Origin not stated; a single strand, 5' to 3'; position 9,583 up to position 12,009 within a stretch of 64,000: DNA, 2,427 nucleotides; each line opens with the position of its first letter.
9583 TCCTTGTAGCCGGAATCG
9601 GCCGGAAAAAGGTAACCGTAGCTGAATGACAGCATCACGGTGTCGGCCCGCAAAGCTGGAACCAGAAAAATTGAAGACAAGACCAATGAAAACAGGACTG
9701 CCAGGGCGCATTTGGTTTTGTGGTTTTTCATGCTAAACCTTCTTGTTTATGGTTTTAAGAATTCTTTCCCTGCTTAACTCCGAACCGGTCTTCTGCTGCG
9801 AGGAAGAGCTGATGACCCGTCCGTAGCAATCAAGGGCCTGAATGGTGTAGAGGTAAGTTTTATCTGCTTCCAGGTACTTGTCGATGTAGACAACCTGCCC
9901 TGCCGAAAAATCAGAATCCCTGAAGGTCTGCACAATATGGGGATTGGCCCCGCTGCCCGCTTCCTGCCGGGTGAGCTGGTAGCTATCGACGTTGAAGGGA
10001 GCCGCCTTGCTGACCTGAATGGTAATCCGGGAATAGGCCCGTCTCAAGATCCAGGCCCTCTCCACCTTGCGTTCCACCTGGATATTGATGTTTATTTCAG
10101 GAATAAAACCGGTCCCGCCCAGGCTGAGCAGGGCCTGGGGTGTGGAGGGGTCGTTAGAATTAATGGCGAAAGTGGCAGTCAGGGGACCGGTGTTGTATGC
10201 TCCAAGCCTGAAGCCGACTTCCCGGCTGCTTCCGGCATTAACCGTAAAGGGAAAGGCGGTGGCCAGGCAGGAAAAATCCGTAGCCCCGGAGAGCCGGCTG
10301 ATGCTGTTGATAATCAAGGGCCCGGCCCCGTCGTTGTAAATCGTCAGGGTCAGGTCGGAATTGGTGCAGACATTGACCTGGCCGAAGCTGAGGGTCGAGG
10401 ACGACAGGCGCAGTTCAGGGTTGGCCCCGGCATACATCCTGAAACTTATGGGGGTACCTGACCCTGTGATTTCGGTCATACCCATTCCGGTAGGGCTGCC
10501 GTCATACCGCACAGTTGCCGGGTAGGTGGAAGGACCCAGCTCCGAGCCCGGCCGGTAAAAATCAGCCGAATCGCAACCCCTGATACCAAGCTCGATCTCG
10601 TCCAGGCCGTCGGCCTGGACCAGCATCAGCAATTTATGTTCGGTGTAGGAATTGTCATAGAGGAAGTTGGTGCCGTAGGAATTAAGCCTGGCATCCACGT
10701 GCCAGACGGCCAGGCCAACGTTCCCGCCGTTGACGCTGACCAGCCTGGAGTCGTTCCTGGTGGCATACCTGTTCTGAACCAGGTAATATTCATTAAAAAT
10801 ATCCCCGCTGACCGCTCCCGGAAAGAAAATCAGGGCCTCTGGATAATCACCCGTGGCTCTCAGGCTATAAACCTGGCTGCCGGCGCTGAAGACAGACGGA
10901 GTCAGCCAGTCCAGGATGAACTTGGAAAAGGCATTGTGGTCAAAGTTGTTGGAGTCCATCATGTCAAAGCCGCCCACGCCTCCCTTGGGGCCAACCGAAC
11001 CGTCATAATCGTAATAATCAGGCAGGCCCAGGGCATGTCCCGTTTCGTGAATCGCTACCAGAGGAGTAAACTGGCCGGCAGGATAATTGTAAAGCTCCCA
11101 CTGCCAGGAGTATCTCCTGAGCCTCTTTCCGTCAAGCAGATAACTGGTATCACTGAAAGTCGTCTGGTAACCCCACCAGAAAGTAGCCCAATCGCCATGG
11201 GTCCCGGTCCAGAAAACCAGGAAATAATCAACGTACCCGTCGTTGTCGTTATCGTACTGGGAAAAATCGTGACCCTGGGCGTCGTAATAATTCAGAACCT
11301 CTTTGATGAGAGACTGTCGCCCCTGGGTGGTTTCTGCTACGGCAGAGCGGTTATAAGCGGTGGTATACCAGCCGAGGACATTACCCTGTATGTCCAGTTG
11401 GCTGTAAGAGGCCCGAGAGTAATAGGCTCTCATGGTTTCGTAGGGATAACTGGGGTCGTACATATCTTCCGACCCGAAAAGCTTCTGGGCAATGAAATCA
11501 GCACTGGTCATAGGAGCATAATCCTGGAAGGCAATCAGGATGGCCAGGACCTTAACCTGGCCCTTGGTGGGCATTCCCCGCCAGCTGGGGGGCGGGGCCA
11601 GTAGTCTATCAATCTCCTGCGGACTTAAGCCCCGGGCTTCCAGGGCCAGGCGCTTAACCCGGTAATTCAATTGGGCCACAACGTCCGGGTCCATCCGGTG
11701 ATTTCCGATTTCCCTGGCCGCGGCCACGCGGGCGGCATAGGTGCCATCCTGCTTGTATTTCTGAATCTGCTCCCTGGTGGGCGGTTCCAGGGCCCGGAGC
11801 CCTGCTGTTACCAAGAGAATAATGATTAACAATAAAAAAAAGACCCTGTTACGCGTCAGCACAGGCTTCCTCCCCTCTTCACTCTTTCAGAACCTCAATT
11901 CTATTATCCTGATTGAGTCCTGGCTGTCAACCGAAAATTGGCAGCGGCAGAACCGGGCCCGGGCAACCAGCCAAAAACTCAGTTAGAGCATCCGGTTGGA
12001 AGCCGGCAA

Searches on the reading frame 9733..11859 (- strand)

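Call 7: search_protein_families(library=pfam, proteins=[window:9733-11859:-], max_evalue=0.001)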
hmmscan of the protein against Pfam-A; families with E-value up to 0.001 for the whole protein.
window:9733-11859:- (708 aa): 3 families
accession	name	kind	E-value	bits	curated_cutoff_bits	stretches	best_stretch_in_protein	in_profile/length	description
PF22544.2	HYDIN_VesB_CFA65-like_Ig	-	1.4e-06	28.9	25.5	1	481-582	1-99/100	HYDIN/CFA65/VesB-like, Ig-like domain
PF05547.17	Peptidase_M6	-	6.1e-05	22.9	22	0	126-303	52-262/294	Immune inhibitor A peptidase M6, catalytic domain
PF15780.11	ASH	-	0.00017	22.1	27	1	485-575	5-97/98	Abnormal spindle-like microcephaly-assoc'd, ASPM-SPD-2-Hydin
